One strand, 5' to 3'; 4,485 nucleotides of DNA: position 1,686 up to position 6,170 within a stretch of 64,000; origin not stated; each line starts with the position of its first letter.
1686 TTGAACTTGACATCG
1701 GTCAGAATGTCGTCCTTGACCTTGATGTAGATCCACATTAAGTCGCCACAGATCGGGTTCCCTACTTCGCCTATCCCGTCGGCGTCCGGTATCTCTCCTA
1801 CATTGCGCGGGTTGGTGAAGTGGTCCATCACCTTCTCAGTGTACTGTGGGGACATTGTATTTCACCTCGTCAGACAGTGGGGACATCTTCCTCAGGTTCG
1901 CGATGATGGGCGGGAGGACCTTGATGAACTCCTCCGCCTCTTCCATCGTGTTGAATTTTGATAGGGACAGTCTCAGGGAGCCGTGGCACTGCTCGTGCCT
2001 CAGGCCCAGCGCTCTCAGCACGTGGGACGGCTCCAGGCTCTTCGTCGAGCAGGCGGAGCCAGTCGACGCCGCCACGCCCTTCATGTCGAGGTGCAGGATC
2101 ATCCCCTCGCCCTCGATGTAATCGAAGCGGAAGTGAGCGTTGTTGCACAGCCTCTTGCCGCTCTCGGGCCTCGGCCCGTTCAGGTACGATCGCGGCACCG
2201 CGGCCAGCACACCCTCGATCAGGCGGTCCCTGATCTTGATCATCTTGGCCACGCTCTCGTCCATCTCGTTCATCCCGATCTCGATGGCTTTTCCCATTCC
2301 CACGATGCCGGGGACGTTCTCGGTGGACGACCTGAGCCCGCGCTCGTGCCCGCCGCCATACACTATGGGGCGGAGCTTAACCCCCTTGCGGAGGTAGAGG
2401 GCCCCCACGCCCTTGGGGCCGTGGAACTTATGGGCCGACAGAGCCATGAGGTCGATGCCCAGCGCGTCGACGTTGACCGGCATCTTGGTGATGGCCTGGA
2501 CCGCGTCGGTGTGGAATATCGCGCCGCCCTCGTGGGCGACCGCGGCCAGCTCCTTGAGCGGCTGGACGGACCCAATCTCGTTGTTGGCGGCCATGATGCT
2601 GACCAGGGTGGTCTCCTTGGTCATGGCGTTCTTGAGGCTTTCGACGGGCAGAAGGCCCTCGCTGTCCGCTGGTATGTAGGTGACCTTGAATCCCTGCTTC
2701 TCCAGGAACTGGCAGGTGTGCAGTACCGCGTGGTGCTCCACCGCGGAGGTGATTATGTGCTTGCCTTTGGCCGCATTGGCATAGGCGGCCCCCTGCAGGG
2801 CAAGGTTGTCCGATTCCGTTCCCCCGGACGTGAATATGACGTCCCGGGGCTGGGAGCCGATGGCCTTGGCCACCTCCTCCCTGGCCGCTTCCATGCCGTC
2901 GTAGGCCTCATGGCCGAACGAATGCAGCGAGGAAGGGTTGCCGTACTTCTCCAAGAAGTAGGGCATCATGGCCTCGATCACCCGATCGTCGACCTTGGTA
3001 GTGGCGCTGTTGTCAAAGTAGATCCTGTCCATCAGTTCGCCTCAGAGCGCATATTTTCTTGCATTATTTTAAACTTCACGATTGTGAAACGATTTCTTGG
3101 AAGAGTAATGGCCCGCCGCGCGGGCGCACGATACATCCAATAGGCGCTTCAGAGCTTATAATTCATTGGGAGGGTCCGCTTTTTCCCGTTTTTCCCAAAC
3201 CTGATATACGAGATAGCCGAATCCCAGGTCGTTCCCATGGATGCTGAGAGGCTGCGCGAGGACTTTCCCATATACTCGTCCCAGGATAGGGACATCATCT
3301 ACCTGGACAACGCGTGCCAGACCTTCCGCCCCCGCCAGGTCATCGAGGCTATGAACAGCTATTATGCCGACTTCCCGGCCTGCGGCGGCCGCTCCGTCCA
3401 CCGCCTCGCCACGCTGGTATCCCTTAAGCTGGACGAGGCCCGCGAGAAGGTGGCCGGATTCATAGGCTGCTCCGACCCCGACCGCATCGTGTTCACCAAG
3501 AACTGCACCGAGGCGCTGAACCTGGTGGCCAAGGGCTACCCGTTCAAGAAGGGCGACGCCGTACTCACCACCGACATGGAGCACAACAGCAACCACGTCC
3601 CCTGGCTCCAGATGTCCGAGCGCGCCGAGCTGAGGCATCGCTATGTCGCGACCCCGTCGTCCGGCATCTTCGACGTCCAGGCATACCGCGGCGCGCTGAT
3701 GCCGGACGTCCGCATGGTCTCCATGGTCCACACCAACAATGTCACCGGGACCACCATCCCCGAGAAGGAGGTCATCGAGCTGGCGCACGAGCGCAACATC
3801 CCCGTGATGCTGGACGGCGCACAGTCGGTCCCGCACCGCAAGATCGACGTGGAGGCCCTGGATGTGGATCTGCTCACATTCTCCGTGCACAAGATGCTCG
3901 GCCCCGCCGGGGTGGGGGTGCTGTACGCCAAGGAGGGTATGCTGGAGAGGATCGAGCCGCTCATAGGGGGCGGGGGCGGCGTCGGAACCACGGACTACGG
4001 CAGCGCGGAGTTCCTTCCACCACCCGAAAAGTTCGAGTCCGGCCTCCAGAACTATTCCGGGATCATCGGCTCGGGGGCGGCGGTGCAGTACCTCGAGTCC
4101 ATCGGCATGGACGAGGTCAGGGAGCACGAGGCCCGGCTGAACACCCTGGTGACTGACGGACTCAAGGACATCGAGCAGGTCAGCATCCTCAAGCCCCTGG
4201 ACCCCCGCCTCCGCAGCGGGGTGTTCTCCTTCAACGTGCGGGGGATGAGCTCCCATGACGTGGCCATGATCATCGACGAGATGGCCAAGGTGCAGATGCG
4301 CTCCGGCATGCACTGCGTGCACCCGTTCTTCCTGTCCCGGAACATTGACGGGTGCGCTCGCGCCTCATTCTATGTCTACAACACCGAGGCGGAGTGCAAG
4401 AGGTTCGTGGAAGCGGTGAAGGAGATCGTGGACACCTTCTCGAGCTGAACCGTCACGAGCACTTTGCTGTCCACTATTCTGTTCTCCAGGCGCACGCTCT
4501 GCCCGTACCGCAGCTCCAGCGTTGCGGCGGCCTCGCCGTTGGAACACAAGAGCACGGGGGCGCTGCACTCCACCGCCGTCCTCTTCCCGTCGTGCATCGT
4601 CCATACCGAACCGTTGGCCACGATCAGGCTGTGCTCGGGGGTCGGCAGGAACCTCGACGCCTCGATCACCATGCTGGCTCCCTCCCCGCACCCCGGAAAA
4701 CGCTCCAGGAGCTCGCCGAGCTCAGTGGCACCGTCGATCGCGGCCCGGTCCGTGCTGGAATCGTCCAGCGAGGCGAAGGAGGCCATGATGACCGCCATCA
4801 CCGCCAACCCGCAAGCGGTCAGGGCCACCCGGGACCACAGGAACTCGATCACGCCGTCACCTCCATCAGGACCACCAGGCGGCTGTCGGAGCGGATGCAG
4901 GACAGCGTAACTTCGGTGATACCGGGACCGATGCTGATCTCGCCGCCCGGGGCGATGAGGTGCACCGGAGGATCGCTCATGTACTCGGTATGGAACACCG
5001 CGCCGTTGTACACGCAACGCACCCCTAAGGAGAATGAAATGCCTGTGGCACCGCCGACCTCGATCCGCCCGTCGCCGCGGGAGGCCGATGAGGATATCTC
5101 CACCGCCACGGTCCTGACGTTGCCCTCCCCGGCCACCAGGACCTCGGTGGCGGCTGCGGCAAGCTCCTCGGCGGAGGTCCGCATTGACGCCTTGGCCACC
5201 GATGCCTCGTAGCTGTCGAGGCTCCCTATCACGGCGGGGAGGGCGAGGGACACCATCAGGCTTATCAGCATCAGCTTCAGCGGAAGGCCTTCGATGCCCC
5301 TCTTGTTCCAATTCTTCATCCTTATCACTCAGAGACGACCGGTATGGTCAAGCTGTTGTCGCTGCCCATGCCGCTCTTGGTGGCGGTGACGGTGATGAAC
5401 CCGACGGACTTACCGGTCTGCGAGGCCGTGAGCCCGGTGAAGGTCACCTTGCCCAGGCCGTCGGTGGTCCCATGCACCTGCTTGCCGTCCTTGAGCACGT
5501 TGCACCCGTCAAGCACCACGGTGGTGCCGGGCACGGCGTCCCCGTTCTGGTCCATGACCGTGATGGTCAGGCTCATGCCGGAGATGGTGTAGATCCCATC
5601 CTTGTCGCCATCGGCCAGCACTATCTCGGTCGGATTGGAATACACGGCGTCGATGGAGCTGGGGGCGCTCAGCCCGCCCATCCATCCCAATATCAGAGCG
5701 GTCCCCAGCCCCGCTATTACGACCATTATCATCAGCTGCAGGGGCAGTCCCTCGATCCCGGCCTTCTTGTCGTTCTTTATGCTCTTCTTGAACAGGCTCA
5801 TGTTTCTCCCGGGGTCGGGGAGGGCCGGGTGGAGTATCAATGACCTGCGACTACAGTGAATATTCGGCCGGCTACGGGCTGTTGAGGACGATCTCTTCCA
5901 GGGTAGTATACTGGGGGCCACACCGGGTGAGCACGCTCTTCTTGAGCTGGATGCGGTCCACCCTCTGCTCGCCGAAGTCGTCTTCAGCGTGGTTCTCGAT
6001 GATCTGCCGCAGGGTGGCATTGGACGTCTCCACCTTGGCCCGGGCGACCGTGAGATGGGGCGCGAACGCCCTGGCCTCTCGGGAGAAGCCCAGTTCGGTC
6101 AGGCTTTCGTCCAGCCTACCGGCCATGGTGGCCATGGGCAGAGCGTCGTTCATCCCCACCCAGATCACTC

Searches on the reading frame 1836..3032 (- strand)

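Call 67: search_protein_families(library=pfam, proteins=[window:1836-3032:-], max_evalue=0.0001)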
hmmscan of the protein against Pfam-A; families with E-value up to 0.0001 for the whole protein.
window:1836-3032:- (398 aa): 3 families
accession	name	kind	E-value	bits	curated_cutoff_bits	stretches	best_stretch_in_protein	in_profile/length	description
PF00266.25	Aminotran_5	-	1.5e-88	297.7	21.5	1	4-369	1-371/371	Aminotransferase class-V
PF01212.27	Beta_elim_lyase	-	1.2e-06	28.6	27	1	40-177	24-169/288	Beta-eliminating lyase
PF01041.23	DegT_DnrJ_EryC1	-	8.3e-05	22.4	19.8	0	54-181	33-150/360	DegT/DnrJ/EryC1/StrS aminotransferase family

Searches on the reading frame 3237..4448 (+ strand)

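Call 67: search_protein_families(library=pfam, proteins=[window:3237-4448:+], max_evalue=0.0001)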
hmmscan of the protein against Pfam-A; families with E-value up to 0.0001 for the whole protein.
window:3237-4448:+ (403 aa): 3 families
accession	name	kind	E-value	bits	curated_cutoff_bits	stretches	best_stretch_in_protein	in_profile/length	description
PF00266.25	Aminotran_5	-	8.9e-111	370.9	21.5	1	21-390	1-371/371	Aminotransferase class-V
PF00155.27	Aminotran_1_2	-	6.4e-07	29.3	19.7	1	61-239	39-241/361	Aminotransferase class I and II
PF01212.27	Beta_elim_lyase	-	2.3e-05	24.3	27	1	83-197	49-172/288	Beta-eliminating lyase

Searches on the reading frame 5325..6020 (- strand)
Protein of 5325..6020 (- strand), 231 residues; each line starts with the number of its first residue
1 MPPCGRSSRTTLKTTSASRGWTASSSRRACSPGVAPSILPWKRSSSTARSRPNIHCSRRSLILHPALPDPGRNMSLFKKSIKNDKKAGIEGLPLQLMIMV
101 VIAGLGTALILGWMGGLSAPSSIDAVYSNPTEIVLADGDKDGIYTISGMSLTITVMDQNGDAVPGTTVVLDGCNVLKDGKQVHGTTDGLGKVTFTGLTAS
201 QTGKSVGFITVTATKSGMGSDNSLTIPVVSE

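Call 87: search_protein_families(library=pfam, proteins=[window:5325-6020:-], max_evalue=0.0001)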
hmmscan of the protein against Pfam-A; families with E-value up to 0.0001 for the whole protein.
window:5325-6020:- (231 aa): 1 family
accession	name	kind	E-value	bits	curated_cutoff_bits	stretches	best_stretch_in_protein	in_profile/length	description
PF02369.22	Big_1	-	9e-05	23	34.9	0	150-217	20-82/93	Bacterial Ig-like domain (group 1)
